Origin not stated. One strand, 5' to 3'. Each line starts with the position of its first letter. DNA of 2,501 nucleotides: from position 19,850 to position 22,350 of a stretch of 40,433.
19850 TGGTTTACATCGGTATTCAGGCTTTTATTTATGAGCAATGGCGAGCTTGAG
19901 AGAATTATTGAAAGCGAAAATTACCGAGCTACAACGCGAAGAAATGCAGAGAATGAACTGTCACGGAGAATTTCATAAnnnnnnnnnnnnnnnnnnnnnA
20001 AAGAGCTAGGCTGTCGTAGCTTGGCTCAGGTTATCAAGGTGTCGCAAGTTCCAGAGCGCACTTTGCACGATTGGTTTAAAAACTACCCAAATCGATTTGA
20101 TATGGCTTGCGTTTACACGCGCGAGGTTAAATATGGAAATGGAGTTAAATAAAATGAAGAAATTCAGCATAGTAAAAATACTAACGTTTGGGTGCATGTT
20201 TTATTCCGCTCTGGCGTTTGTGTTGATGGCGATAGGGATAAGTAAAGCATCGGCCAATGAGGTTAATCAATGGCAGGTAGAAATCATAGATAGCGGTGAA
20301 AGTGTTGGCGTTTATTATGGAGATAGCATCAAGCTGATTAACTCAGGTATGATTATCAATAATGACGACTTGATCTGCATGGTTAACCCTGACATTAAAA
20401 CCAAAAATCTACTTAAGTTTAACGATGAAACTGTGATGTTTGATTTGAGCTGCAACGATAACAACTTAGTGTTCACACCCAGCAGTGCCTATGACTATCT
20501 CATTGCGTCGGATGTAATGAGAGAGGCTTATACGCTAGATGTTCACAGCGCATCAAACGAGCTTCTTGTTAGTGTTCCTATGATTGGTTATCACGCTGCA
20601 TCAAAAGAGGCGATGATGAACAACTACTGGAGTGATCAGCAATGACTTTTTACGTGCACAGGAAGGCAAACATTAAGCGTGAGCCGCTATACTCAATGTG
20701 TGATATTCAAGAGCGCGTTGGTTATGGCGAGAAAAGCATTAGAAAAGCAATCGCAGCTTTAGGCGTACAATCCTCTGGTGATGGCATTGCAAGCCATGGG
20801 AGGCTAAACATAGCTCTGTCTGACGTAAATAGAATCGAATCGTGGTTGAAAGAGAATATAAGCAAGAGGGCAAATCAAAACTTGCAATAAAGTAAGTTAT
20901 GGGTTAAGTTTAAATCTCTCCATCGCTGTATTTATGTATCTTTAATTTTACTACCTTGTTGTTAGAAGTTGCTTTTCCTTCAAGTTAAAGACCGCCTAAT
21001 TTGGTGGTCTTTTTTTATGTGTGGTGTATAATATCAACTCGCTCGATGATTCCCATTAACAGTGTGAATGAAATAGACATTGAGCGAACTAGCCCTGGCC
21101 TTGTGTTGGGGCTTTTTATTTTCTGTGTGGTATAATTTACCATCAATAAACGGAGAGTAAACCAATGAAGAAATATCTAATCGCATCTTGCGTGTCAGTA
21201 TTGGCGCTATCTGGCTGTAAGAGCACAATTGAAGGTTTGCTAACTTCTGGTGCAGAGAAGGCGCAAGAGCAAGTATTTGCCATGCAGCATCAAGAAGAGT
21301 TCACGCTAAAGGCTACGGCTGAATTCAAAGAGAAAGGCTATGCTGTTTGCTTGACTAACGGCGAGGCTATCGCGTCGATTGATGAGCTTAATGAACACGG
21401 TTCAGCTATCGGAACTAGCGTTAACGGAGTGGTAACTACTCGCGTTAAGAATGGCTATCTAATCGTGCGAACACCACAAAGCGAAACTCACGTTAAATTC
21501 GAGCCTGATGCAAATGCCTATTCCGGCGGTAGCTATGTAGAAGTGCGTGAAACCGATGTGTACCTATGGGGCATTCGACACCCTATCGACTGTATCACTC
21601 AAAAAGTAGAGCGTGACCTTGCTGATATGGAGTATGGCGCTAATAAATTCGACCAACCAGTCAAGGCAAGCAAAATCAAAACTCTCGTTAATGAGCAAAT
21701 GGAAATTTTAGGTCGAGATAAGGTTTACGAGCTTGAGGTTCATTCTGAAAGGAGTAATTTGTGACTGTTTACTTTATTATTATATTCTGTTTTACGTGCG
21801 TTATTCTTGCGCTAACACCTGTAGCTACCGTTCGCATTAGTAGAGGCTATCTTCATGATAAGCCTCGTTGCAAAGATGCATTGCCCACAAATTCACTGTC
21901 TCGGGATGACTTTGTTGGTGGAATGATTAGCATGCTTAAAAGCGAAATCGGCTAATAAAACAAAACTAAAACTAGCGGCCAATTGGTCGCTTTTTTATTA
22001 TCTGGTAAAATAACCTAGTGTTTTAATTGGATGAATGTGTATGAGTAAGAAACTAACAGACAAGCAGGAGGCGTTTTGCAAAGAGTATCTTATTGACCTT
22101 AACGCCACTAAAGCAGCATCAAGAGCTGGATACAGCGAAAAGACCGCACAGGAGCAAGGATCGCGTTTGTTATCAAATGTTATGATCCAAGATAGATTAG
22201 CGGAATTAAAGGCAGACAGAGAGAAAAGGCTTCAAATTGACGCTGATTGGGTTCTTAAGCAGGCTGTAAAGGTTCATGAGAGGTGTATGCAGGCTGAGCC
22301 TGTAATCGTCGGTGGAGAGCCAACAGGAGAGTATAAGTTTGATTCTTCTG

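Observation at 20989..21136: Promoter-to-terminator bracketed unit of about 80 nt: candidate phage sRNA in the largest intergenic gap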

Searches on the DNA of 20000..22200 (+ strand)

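Call 4: search_dna_similar(query=window:20600-21800:+, collection=phages, mode=distant, max_rows=40)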
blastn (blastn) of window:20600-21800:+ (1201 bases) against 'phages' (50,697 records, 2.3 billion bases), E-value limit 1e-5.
No match.

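Call 5: search_rna_families(source=window, start=20000, end=22200, threshold=evalue, max_evalue=10)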
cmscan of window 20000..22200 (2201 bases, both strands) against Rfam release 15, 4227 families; matches with E-value up to 10: 13.
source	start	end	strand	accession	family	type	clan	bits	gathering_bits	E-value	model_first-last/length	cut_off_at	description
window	20940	21017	+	RF01859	Phe_leader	Cis-reg; leader;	-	27.8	55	0.062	1-125/125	no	Phenylalanine leader peptide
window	20984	21091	-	RF02450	ncr1175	Gene; sRNA;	-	21.3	60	0.76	1-110/110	no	Bacillus sRNA ncr1175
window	21966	22030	+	RF02900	AaHKsRNA82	Gene; sRNA;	-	20.6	51.4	5.9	1-81/81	no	Aggregatibacter sRNA 82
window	20872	21018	+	RF00022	GcvB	Gene;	-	20.1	42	0.13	1-204/204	no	GcvB RNA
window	20862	21018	+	RF01775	RsaOG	Gene; sRNA;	-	20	50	4.8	1-147/147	no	RNA S.aureus Orsay G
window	21961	22049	-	RF02059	STnc50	Gene; sRNA;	-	19.2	55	5.6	1-84/84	no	Salmonella enterica sRNA STnc40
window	21959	22027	+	RF01808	MicX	Gene; sRNA;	-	17.3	75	0.82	1-194/194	no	MicX Vibrio cholerae sRNA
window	20986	21161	+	RF02527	SSRC38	Gene; sRNA;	-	17.3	80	5.4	1-166/166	no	Streptococcus sRNA SSRC38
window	21770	21843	+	RF02085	Yar_1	Gene; lncRNA;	-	17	50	1.4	1-74/74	no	Yellow-achaete intergenic RNA conserved region 1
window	20851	20995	-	RF00920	MIR444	Gene; miRNA;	-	16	110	6.6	1-116/116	no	MIR444 microRNA precursor family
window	20996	21120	+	RF00513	Trp_leader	Cis-reg; leader;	-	15.9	41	8.1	1-100/100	no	Tryptophan operon leader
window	20608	20689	+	RF01277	snoU54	Gene; snRNA; snoRNA; CD-box;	CL00008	15.9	35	8.5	1-67/67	no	Small nucleolar RNA U54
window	20609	20624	+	RF01133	sR3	Gene; snRNA; snoRNA; CD-box;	-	11.2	41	9.5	1-55/55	no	Small nucleolar RNA sR3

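Call 71: search_dna_similar(query=window:21033-21125:+, collection=phages, mode=distant, max_evalue=10, max_rows=15)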
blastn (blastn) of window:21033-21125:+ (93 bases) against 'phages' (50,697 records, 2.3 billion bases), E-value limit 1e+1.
Records with a match: 10; places in all: 10; records where one place covers at least 80% of the query: 0.
Best place of each record, by identity: >=99% 1; 90-95% 1; 80-90% 8.
By first word of the organism name: Vibrio 4; Pseudomonas 2; Salmonella 2; bajarodmic 1; Bacteriophage 1.
By host as written in the record: - 4; Peromyscus fraterculus 1; Pseudomonas poae Z9_5 1; Pseudomonas syringae 1; Vibrio alginolyticus AF-1 1; Vibrio parahaemolyticus LCU-VP51 1; Salmonella paratyphi A 1.
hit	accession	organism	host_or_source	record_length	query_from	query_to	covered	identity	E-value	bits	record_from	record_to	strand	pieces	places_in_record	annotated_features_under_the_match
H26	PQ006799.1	bajarodmic virus 594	Peromyscus fraterculus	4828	58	89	34%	85.7%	2e-1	40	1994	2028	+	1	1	none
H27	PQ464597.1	Pseudomonas phage Milchi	Pseudomonas poae Z9_5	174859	61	91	33%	87.1%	3e+0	36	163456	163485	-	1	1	hypothetical protein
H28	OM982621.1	Pseudomonas phage Astolliot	Pseudomonas syringae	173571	61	91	33%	87.1%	3e+0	36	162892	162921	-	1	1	none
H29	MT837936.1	Bacteriophage sp.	human fecal samples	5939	63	92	32%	86.7%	8e-1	37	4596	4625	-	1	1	record has no annotation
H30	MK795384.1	Vibrio phage VAP7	sewage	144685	59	85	29%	88.9%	3e+0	37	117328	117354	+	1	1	none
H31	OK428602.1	Vibrio phage BX-1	Vibrio alginolyticus AF-1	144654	59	85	29%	88.9%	3e+0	37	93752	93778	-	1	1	none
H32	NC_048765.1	Vibrio phage VAP7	sewage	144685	59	85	29%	88.9%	3e+0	37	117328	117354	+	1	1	none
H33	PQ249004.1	Vibrio phage vB_VpaS_SD25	Vibrio parahaemolyticus LCU-VP51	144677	59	85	29%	88.9%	3e+0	37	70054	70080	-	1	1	none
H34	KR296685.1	Salmonella phage 21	Salmonella paratyphi A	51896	67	90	26%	91.7%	3e+0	36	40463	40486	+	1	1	none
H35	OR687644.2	Salmonella phage PC79-13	sewage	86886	74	92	20%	100.0%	3e+0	36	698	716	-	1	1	none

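Call 73: build_rna_model(alignment_id=A2, structure=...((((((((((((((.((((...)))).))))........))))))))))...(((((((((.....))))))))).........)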
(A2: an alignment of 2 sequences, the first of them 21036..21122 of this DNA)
Model R1 built from alignment A2 (2 sequences, 87 columns); structure: as given.
model positions 87; base pairs 27; branch points 1; effective number of sequences 0.88; information 0.655 bits per position. Calibrated on 0.2 Mb of random sequence (short: E-values are rough).
structure used (alignment columns):
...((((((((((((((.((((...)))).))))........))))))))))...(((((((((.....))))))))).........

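Call 74: search_with_rna_model(model_id=R1, sources=[window, L009, L010, L011, L012, L013, L014, L015, L016, L017, L018, L019, L020, L021, L022, L023, L024, L025, L026, L027, L028, L029, L030, L031, L032, L033, L034, L035, L036, L037, L039, L040, L041, L042, L043, L044, L045, L046, L047, L048, L049, L050, L051, L052, L053, L054, L055, L056, L057, L058, L059, L060, L061, L062, L063, L064, L065, L066, L067, L068, L069, L070, L071, L072, L073, L074, L075, L076], max_evalue=10)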
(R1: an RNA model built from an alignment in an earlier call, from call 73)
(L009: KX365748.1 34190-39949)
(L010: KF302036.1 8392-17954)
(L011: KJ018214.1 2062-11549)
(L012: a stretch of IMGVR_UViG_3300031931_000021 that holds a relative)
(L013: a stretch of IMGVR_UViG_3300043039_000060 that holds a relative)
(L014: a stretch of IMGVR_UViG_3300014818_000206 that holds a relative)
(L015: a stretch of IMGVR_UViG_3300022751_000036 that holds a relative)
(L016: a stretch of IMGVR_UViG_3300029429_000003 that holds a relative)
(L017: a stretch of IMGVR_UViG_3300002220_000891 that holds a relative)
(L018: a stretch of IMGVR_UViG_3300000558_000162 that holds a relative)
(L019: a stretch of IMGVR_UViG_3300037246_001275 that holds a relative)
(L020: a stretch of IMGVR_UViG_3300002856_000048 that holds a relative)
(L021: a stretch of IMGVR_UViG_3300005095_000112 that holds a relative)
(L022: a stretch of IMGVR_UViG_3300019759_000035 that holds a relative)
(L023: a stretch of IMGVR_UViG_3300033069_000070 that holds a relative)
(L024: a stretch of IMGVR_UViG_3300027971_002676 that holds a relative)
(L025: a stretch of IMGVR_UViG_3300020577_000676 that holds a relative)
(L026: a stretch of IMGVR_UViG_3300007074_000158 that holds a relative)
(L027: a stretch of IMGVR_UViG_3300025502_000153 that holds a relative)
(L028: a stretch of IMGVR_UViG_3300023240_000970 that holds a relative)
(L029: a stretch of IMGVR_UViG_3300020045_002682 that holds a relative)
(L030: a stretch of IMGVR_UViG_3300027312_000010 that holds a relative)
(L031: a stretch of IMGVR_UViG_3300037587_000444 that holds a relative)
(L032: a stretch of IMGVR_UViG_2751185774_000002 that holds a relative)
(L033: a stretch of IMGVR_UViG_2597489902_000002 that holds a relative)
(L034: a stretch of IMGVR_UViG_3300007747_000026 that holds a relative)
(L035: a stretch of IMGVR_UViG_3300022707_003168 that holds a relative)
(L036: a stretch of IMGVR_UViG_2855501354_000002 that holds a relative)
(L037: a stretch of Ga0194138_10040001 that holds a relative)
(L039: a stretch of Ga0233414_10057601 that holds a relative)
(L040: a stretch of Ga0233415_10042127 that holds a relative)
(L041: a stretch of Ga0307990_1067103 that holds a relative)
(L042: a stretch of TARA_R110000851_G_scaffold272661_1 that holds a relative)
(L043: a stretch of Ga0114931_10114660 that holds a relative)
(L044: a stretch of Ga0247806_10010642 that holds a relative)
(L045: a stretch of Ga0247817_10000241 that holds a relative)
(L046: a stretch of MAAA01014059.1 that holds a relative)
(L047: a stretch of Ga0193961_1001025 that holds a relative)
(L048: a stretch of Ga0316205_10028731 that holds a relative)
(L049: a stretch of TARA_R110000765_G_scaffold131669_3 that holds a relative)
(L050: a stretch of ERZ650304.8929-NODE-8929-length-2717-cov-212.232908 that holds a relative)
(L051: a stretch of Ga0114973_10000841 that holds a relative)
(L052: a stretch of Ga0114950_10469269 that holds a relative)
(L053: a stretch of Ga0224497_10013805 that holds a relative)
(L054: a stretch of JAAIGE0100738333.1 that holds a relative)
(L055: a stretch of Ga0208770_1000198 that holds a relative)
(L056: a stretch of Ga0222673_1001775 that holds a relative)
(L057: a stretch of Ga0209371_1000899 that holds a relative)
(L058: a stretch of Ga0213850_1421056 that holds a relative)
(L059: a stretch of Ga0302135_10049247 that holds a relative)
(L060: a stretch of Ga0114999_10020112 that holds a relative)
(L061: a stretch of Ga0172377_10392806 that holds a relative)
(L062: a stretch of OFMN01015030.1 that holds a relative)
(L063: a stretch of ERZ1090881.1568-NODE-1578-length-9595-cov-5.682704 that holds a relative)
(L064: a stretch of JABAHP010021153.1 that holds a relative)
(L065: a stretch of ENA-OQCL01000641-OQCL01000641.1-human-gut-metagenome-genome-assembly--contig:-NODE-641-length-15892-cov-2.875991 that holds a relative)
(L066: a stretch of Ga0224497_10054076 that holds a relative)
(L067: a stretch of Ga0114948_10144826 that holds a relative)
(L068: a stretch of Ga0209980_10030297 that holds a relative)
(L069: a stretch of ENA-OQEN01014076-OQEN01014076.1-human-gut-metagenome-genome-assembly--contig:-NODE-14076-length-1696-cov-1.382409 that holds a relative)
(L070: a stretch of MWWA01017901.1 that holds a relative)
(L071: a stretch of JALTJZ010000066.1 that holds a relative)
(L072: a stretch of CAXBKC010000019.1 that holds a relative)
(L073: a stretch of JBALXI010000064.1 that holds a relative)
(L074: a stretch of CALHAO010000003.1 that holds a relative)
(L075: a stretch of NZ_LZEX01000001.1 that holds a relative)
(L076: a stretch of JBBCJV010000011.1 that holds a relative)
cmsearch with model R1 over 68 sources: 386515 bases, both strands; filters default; matches with E-value up to 10: 15.
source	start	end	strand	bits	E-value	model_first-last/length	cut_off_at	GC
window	21036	21122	+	117.7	1.6e-26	1-87/87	no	0.43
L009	1785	1853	+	21.6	0.018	1-87/87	no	0.33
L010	2006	2074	+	21.4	0.021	1-87/87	no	0.3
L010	1830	1881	+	18.2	0.13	1-87/87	no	0.38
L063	4740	4808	+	16.8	0.29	1-87/87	no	0.48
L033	258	301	+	16.8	0.29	1-87/87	no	0.45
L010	8272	8315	+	16.5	0.35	1-87/87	no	0.34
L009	1611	1660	+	16.4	0.36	1-87/87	no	0.4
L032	113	198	+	16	0.47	1-87/87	no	0.45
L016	1914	1976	+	14.8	0.94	1-87/87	no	0.46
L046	914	976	+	14.8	0.94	1-87/87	no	0.46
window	21028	21090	-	14.2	1.3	1-87/87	no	0.37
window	3013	3057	+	13.9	1.6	1-87/87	no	0.47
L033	3692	3763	+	13.8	1.6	1-87/87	no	0.33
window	6051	6124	+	12.8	2.9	1-87/87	no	0.38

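Call 80: search_with_rna_model(model_id=R1, sources=[L009, L010], max_evalue=1, show_alignments=3)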
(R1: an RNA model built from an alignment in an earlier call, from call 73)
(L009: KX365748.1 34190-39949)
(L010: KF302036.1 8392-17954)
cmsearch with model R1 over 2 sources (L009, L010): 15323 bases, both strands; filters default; matches with E-value up to 1: 5.
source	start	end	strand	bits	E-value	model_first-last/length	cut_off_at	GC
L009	1785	1853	+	21.6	0.00073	1-87/87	no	0.33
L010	2006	2074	+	21.4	0.00083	1-87/87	no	0.3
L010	1830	1881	+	18.2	0.0051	1-87/87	no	0.38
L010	8272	8315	+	16.5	0.014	1-87/87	no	0.34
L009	1611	1660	+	16.4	0.014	1-87/87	no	0.4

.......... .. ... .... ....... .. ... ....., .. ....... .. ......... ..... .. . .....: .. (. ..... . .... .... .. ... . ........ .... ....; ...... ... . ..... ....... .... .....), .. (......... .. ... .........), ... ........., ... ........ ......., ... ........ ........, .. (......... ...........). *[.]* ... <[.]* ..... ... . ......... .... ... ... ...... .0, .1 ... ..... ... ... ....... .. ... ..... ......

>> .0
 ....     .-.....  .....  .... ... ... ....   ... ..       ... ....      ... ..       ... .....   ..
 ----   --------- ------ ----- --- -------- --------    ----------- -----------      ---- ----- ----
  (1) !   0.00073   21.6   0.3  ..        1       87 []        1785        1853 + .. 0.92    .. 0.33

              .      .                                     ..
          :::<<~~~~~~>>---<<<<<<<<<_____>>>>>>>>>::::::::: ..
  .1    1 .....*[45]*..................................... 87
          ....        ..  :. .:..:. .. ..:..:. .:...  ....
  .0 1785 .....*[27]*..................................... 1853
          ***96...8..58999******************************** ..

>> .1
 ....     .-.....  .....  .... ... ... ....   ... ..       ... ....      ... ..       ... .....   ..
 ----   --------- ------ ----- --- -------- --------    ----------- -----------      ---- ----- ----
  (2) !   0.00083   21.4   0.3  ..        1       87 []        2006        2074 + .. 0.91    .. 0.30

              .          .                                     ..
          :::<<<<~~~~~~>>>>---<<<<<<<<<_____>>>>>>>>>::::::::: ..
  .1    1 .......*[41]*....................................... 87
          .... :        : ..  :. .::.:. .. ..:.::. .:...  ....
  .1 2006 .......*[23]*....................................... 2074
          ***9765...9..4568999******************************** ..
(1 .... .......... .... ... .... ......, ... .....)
